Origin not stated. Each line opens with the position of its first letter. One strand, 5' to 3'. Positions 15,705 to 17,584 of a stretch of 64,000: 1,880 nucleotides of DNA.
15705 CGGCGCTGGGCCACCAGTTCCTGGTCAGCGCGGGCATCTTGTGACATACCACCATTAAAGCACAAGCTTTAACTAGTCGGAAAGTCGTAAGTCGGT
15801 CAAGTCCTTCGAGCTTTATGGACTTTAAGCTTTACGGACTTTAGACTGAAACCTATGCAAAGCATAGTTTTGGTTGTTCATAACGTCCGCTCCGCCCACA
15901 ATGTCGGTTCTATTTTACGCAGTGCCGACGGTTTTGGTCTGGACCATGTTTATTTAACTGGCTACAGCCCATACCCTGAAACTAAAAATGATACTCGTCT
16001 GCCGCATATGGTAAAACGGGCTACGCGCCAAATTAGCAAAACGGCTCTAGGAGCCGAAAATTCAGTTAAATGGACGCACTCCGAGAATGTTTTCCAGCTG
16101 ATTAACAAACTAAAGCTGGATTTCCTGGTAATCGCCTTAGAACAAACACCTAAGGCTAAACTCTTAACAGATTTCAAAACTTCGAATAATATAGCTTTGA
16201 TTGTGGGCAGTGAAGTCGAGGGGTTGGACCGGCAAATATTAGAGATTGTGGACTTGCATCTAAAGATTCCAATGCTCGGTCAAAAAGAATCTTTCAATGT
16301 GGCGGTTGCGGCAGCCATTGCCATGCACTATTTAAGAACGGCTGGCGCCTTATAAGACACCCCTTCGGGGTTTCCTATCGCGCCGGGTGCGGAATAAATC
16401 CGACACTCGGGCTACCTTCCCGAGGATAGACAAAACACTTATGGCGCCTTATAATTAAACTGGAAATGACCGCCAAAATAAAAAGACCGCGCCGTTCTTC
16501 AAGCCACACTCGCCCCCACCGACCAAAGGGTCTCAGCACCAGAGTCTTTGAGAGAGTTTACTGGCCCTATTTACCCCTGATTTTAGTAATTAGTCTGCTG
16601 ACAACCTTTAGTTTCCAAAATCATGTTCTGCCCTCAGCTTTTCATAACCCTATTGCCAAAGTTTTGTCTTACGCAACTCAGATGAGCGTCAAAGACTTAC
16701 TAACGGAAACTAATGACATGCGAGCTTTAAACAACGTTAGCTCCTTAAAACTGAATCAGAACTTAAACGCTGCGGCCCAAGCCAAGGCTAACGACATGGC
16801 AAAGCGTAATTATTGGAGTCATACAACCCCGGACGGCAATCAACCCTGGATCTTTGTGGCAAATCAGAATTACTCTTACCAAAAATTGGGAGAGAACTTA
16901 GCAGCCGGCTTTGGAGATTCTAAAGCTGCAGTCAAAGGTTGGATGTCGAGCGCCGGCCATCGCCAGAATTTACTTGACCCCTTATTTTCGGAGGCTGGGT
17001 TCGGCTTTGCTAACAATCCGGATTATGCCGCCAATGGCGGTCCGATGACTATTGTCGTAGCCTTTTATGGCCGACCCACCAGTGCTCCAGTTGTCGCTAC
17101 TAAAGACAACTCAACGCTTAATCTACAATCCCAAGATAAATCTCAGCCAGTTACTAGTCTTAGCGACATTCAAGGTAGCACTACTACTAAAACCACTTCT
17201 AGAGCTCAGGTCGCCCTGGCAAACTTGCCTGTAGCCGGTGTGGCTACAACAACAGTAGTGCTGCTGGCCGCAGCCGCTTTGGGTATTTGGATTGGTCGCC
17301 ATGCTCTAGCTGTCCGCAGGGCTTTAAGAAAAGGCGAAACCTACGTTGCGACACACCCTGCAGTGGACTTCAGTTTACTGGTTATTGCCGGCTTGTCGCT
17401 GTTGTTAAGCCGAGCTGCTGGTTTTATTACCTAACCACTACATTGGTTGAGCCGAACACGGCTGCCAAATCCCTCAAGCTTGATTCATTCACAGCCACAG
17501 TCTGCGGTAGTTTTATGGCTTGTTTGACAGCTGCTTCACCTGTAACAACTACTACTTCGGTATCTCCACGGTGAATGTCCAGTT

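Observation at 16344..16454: Modular intergenic element (R1) with conserved linkers, covarying hairpins and a 12-bp flanking direct repeat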

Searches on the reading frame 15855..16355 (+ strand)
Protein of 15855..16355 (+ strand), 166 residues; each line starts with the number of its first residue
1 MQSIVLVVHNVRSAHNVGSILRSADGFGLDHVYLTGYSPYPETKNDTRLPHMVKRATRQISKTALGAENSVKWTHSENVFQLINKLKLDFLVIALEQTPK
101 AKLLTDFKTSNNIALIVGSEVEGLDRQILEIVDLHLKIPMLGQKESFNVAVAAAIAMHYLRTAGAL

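Call 11: find_encoding_contigs(protein=window:15855-16355:+, flank=3000, max_places=6)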
Protein window:15855-16355:+ (166 aa): 2 contigs read that carry it; 2 places shown.
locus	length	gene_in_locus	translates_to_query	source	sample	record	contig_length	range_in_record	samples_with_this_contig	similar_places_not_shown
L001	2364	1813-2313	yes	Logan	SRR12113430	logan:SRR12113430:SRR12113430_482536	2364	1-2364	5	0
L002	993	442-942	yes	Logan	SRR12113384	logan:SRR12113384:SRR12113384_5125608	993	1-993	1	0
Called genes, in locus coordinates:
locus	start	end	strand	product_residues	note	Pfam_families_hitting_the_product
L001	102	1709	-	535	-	PF00437:T2SSE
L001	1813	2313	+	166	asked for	PF00588:SpoU_methylase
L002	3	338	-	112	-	?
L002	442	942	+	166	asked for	PF00588:SpoU_methylase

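Call 40: find_homologous_proteins(query=window:15855-16352:+, max_evalue=1e-20)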
Query window:15855-16352:+ (166 aa): 1780 proteins with E <= 1e-20 among 2264 candidates; the best 120 are listed.
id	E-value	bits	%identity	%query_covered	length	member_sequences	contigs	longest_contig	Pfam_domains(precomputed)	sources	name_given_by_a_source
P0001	1.8e-101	354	100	100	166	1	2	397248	PF00588.25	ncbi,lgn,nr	ncbi:TrmH family RNA methyltransferase [Candidatus Saccharibacteria bacterium]|nr:TrmH family RNA me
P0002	5.8e-78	278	77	100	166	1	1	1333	PF00588.25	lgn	-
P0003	1.1e-77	277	78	97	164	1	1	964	PF00588.25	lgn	-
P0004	2.7e-75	269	75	100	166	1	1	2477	PF00588.25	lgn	-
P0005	4.8e-72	259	75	97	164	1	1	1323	PF00588.25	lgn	-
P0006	2.1e-68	247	71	97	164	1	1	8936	PF00588.25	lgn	-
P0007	3.7e-63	230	68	95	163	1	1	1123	PF00588.25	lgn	-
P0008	3.2e-60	221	63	97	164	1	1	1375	PF00588.25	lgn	-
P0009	1.4e-59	218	62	96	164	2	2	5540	PF00588.25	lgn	-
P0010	1.6e-59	218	61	96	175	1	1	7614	PF00588.25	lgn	-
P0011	2.1e-59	218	62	97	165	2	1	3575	PF00588.25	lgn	-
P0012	3.6e-59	217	62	96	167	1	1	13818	PF00588.25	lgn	-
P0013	5.8e-59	216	62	98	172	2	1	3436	PF00588.25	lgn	-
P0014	6.0e-59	216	65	95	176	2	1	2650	PF00588.25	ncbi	-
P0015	1.3e-58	215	61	97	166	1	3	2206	PF00588.25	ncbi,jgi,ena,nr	ncbi:MAG TPA: TrmH family RNA methyltransferase [Candidatus Saccharimonadales bacterium]|nr:TrmH fam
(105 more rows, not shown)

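Call 42: find_encoding_contigs(protein=P0006, flank=2500, max_places=2)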
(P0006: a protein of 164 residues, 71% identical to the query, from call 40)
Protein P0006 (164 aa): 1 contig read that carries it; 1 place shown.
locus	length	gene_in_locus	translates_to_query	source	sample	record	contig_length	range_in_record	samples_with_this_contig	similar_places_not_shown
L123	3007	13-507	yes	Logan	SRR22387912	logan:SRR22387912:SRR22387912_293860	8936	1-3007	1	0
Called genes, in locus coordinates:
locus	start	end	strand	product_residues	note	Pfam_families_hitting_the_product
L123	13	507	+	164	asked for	PF00588:SpoU_methylase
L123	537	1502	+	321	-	PF00188:CAP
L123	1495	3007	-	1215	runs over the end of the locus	PF02811:PHP, PF07733:DNA_pol3_alpha, PF17657:DNA_pol3_finger, PF14579:HHH_6, PF01336:tRNA_anti-codon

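Call 43: find_encoding_contigs(protein=P0004, flank=2500, max_places=2)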
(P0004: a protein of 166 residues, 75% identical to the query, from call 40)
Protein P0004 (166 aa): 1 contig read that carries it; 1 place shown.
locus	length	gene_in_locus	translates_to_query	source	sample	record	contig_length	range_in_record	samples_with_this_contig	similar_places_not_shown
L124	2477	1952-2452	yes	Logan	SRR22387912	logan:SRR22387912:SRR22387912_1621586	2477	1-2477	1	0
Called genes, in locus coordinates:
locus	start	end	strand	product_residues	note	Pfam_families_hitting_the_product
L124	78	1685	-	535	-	PF00437:T2SSE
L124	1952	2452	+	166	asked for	PF00588:SpoU_methylase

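Call 46: find_encoding_contigs(protein=P0002, flank=1500, max_places=2)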
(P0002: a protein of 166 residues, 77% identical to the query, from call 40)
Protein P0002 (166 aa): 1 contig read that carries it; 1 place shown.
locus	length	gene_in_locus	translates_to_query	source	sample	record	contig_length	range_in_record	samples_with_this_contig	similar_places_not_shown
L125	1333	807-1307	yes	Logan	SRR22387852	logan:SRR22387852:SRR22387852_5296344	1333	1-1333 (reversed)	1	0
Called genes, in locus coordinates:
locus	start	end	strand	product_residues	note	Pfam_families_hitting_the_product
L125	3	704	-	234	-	?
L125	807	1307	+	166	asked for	PF00588:SpoU_methylase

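Call 47: find_encoding_contigs(protein=P0003, flank=1500, max_places=2)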
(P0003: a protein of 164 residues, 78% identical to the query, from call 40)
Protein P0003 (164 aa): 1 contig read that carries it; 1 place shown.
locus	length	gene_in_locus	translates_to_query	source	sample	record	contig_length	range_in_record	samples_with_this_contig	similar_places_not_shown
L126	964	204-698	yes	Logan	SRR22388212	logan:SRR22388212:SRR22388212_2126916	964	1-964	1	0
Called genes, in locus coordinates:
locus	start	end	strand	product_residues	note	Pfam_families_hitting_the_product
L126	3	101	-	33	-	?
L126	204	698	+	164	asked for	PF00588:SpoU_methylase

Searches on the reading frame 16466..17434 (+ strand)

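Call 52: search_protein_families(library=pfam, proteins=[window:16466-17434:+])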
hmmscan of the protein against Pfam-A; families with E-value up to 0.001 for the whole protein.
window:16466-17434:+ (322 aa): 1 family
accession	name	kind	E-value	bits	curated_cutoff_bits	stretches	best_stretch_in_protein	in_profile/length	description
PF00188.32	CAP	-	9.7e-21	75.2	21.1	1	80-189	2-110/117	Cysteine-rich secretory protein family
